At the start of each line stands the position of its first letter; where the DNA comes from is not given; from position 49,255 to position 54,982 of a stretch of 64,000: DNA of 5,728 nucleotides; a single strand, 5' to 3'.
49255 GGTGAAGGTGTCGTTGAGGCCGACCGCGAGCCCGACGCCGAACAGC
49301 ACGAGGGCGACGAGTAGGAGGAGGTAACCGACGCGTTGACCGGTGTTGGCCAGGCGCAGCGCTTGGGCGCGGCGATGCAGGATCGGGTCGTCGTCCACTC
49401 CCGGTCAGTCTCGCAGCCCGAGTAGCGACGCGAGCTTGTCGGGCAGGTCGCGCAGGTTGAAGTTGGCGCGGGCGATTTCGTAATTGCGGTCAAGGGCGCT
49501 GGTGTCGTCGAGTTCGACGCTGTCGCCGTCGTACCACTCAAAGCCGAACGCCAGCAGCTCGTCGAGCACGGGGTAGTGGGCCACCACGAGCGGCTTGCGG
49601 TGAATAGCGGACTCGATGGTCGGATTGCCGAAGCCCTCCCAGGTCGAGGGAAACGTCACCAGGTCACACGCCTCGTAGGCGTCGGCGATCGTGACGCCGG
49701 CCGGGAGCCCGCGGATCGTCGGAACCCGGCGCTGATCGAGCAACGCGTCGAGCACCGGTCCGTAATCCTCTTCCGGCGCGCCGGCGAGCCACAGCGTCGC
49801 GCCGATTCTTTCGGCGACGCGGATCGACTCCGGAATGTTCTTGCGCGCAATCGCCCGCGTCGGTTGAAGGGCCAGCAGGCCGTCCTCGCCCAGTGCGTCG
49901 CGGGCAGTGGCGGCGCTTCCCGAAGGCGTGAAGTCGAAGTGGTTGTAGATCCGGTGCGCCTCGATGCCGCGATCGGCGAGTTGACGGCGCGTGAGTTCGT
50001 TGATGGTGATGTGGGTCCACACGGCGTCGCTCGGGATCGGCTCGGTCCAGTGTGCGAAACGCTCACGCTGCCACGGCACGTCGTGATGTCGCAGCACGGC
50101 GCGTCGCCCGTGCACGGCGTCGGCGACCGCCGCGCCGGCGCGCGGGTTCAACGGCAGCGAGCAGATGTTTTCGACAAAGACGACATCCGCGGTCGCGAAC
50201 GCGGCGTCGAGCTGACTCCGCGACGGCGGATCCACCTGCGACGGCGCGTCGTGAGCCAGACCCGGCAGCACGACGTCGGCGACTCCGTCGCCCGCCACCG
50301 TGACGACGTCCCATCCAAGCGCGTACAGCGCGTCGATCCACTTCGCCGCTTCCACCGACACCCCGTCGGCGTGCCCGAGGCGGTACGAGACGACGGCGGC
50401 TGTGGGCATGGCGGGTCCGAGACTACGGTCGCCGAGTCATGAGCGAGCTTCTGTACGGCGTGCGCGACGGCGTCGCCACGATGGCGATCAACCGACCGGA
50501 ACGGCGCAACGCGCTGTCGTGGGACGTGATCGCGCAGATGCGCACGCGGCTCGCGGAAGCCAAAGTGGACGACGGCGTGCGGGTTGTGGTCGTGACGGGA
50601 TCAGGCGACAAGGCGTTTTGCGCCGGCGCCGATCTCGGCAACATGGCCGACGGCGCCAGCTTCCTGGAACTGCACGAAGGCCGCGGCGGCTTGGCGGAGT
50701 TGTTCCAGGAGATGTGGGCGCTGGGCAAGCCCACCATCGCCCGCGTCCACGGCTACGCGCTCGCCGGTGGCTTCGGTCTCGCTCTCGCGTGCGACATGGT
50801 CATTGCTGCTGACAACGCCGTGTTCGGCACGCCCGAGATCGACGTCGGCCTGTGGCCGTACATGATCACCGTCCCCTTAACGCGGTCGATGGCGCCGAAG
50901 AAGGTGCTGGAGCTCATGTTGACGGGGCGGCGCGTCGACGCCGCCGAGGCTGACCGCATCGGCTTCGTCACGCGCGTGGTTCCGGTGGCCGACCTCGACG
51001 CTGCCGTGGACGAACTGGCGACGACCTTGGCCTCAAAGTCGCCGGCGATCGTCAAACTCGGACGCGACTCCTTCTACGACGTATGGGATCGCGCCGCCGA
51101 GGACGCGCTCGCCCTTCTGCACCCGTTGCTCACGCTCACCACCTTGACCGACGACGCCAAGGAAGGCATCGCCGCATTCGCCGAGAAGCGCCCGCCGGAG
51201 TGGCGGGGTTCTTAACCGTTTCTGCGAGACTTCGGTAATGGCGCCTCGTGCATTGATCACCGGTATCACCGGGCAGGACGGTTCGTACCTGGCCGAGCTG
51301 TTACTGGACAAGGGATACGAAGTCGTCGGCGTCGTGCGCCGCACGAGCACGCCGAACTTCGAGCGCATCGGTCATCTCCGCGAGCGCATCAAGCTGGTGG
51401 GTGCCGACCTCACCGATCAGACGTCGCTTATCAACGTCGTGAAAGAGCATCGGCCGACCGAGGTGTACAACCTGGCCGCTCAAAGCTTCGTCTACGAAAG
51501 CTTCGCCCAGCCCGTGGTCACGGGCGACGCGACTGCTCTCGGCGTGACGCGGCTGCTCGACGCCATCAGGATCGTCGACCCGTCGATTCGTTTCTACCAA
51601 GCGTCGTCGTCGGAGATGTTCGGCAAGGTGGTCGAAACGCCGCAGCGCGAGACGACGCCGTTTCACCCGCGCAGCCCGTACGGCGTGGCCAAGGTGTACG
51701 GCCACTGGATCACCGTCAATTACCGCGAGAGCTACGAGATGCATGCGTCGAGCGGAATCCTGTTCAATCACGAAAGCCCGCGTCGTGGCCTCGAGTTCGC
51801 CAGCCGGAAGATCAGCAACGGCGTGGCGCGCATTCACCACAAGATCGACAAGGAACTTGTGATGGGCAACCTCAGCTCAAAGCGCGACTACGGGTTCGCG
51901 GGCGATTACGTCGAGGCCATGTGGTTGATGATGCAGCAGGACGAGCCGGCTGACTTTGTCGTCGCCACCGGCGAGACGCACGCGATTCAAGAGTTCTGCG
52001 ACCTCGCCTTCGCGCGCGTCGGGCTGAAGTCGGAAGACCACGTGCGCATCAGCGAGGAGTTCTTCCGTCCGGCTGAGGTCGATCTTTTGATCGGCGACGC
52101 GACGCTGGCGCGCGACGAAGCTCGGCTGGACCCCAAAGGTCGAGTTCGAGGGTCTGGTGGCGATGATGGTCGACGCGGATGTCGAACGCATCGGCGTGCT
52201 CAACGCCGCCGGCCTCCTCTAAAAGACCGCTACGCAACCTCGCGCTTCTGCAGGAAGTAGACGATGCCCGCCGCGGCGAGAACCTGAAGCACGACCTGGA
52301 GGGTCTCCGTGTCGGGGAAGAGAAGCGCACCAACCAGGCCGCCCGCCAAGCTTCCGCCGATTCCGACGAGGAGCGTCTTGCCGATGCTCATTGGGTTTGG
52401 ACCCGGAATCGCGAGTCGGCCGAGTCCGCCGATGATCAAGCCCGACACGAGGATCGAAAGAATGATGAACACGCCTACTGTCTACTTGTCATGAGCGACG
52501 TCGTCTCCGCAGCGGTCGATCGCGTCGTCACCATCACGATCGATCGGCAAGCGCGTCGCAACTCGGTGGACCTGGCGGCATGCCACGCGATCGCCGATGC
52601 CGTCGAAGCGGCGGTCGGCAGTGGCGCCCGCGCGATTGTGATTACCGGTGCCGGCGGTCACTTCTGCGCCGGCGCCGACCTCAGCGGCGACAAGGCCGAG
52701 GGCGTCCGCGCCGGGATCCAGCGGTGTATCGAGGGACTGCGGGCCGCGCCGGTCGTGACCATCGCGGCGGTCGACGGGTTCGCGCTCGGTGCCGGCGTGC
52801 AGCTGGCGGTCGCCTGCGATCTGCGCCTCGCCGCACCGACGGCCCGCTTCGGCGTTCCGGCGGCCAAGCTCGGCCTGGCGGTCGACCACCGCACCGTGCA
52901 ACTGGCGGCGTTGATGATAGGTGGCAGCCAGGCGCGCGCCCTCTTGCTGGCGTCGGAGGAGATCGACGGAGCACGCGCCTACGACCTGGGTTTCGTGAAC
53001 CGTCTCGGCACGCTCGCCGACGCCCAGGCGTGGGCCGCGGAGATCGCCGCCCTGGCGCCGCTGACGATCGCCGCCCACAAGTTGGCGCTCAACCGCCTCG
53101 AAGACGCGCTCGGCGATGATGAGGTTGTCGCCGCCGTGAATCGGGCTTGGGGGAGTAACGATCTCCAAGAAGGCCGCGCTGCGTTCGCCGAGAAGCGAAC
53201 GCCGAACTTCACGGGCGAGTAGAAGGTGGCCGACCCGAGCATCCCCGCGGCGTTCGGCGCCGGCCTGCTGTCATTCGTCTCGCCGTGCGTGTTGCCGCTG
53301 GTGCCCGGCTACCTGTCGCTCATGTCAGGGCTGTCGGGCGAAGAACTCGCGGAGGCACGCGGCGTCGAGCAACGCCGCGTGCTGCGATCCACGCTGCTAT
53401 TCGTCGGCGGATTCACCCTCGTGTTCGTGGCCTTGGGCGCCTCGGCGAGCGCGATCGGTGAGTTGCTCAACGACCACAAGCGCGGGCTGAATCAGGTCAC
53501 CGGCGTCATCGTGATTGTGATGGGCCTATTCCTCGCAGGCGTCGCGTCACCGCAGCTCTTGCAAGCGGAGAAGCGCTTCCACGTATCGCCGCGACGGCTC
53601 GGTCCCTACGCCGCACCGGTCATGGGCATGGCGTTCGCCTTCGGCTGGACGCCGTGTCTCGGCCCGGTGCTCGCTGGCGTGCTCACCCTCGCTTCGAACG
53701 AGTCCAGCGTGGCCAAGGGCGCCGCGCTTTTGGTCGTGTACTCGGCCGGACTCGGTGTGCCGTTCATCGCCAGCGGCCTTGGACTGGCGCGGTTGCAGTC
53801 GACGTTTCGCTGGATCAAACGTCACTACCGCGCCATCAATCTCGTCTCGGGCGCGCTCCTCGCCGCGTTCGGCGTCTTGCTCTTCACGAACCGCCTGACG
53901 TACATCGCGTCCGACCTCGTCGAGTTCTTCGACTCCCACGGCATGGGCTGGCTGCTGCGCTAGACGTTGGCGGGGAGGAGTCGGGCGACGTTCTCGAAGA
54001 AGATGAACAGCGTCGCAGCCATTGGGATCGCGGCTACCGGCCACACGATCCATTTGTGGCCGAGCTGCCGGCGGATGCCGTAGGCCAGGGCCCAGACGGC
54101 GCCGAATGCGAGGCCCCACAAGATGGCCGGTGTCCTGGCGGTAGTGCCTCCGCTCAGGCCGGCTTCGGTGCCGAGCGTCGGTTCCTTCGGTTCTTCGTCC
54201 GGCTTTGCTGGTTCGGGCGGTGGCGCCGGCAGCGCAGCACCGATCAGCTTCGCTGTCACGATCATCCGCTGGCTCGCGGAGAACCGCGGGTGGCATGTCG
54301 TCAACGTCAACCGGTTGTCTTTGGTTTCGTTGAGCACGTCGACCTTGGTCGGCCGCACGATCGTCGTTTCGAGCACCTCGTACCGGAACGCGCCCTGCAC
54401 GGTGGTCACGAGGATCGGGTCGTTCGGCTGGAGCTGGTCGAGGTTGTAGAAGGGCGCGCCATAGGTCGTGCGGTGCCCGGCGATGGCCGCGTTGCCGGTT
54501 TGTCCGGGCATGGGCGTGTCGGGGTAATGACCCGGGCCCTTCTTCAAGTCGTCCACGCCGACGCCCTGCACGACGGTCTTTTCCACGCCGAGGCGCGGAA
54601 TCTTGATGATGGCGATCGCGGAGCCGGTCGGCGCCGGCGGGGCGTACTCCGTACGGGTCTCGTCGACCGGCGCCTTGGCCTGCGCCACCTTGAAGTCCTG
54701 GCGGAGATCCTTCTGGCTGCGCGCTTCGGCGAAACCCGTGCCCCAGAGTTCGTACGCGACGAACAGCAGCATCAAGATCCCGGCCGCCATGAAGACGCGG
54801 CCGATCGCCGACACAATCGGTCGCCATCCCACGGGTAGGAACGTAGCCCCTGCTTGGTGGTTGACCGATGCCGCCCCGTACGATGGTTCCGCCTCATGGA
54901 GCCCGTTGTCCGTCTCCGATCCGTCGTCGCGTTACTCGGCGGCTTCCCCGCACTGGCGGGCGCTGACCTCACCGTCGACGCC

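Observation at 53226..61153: Complete System I (ccmABCDEFGHI) cytochrome c maturation operon in an actinobacterium-like genome, next to ccdA and split from it by a sortase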

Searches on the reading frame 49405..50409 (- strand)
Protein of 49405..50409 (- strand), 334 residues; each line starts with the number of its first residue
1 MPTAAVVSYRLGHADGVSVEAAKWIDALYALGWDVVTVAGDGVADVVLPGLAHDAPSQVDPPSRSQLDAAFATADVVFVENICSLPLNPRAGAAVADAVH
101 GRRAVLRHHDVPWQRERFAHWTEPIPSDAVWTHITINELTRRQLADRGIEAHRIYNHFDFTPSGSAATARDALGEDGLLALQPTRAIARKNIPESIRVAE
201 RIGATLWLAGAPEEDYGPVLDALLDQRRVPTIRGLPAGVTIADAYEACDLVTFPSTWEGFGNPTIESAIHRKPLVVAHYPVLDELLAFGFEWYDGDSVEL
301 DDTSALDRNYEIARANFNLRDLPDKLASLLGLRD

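Call 20: search_protein_families(library=pfam, proteins=[window:49405-50409:-], max_evalue=0.01)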
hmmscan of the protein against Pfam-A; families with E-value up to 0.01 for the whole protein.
window:49405-50409:- (334 aa): 2 families
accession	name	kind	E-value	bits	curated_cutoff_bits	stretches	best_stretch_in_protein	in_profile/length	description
PF13692.12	Glyco_trans_1_4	-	9.2e-07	29.7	27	1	199-286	28-115/142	Glycosyl transferases group 1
PF00534.26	Glycos_transf_1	-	2.5e-05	24.3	26.4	1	176-287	14-132/172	Glycosyl transferases group 1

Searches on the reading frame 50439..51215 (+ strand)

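Call 20: search_protein_families(library=pfam, proteins=[window:50439-51215:+], max_evalue=0.01)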
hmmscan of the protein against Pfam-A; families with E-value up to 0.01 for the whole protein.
window:50439-51215:+ (258 aa): 2 families
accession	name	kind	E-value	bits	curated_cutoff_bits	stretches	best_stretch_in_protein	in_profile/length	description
PF00378.25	ECH_1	-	1.2e-58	198.9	27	1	9-257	3-250/251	Enoyl-CoA hydratase/isomerase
PF16113.10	ECH_2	-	2.9e-32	112.9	27.2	1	13-201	2-192/335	Enoyl-CoA hydratase/isomerase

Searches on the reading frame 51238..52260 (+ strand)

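Call 20: search_protein_families(library=pfam, proteins=[window:51238-52260:+], max_evalue=0.01)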
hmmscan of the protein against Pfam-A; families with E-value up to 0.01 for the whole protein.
window:51238-52260:+ (340 aa): 5 families
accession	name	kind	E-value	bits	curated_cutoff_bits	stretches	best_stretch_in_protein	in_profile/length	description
PF16363.11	GDP_Man_Dehyd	-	9.3e-123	410.3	27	1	6-294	1-316/332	GDP-mannose 4,6 dehydratase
PF01370.27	Epimerase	-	1.6e-70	237.7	20.9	1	5-242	1-239/240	NAD dependent epimerase/dehydratase family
PF04321.23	RmlD_sub_bind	-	1.3e-08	34.7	27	1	5-156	3-133/287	RmlD substrate binding domain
PF13460.12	NAD_binding_10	-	0.00027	21.3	27.2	1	9-74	1-63/184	NAD(P)H-binding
PF05368.20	NmrA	-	0.00072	19.7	27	1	6-70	6-69/298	NmrA-like family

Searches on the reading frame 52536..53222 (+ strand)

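Call 20: search_protein_families(library=pfam, proteins=[window:52536-53222:+], max_evalue=0.01)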
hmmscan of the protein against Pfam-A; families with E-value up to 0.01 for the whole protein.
window:52536-53222:+ (228 aa): 2 families
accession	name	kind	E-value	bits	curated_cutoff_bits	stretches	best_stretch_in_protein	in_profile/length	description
PF00378.25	ECH_1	-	1.3e-31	110.3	27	1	1-227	10-250/251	Enoyl-CoA hydratase/isomerase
PF16113.10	ECH_2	-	5e-14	53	27.2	1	1-194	5-208/335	Enoyl-CoA hydratase/isomerase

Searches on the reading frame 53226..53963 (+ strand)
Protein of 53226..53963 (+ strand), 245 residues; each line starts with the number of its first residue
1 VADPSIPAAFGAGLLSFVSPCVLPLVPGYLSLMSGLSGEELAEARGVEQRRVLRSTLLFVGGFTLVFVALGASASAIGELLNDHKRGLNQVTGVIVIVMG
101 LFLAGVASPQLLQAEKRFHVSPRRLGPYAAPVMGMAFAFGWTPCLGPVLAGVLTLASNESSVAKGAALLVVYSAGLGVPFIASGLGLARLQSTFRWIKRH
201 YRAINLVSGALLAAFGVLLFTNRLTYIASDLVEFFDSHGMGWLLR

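Call 3: search_protein_families(library=pfam, proteins=[window:53226-53963:+], max_evalue=0.01)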
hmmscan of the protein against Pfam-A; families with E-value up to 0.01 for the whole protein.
window:53226-53963:+ (245 aa): 4 families
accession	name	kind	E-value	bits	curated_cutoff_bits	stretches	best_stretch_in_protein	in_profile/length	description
PF02683.22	DsbD_TM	-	3.9e-17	62.7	27.1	1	7-198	6-197/219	Cytochrome C biogenesis protein transmembrane domain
PF01810.24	LysE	-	3.1e-05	24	25.6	0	30-104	118-190/193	LysE type translocator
PF11139.14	SfLAP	-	0.00018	21.5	35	1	49-222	24-210/213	Sap, sulfolipid-1-addressing protein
PF19507.4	DUF6041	-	0.0015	19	27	0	188-224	40-76/140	Family of unknown function (DUF6041)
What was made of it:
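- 53226..53963 (+): ccdA: six-TM thiol-reductant transporter with two Cys motifs (SPCVLPL and TPCLGP). It is the inferred electron donor to CcmG. PF02683 DsbD_TM E 3.9e-17 (call 3).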

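Call 4: search_protein_families(library=ncbifam, proteins=[window:53226-53963:+], max_evalue=0.01)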
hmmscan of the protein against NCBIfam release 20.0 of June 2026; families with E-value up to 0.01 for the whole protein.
window:53226-53963:+ (245 aa): 3 families
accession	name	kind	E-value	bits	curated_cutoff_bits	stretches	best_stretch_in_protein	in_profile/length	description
NF045694.1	seleno_TsoB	exception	2.7e-11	42.3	805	1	10-185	189-357/572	rhodanese/DsbD fusion-like selenoprotein TsoB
NF001419.0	PRK00293.1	subfamily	1.5e-08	33.7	330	1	8-229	174-391/574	protein-disulfide reductase DsbD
NF040495.1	tranport_ArsG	equivalog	4.4e-08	32.8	200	1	7-220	8-221/225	aromatic aminobenezylarsenical efflux permease ArsG family transporter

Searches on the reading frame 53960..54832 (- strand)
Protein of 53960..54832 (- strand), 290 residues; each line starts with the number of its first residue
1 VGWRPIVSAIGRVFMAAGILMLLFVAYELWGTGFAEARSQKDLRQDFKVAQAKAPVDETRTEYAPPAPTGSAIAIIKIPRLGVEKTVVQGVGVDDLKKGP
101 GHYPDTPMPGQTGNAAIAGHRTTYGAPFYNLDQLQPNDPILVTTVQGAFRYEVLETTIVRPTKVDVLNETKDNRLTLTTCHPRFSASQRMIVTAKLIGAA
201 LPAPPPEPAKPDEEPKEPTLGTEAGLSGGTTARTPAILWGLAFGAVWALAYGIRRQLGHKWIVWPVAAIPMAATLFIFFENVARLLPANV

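Call 3: search_protein_families(library=pfam, proteins=[window:53960-54832:-], max_evalue=0.01)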
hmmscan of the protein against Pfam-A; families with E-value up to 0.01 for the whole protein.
window:53960-54832:- (290 aa): 1 family
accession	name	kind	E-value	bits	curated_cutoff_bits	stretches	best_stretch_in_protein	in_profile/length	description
PF04203.18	Sortase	-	1.3e-36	125.6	26.6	1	76-196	1-124/125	Sortase domain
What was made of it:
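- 53960..54832 (-): Class E (housekeeping-type) sortase with a TLTTC active-site motif and a C-terminal TM segment. It is convergent with ccdA (shared CTAG stop overlap) and divergent from ccmA. PF04203 E 1.3e-36 (call 3).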

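Call 4: search_protein_families(library=ncbifam, proteins=[window:53960-54832:-], max_evalue=0.01)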
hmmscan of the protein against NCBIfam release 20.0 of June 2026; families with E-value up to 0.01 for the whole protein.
window:53960-54832:- (290 aa): 7 families
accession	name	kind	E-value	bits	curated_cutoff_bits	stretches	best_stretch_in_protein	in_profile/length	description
NF033747.1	class_E_sortase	subfamily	1.6e-54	184.9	160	1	8-196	2-205/211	class E sortase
NF058671.1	sortase_SrtD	exception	5.5e-33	114.2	140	1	11-195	2-186/187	class D sortase, LPxTATN-specific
NF033746.1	class_D_sortase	subfamily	3e-25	88.6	165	1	69-197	6-134/135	class D sortase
NF033745.1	class_C_sortase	subfamily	5e-23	82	160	1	41-195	63-219/220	class C sortase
TIGR01076.1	sortase_fam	subfamily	7.1e-23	80.9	39.35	1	75-196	2-127/136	sortase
TIGR03784.1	marine_sortase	equivalog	4.7e-18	65.4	158.25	1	72-190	50-170/174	class GN sortase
NF033748.1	class_F_sortase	subfamily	4.5e-09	36.1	166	1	96-189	43-142/155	class F sortase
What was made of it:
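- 53960..54832 (-): NF033747 class_E_sortase 184.9 bits, above the cut-off of 160 (call 4).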
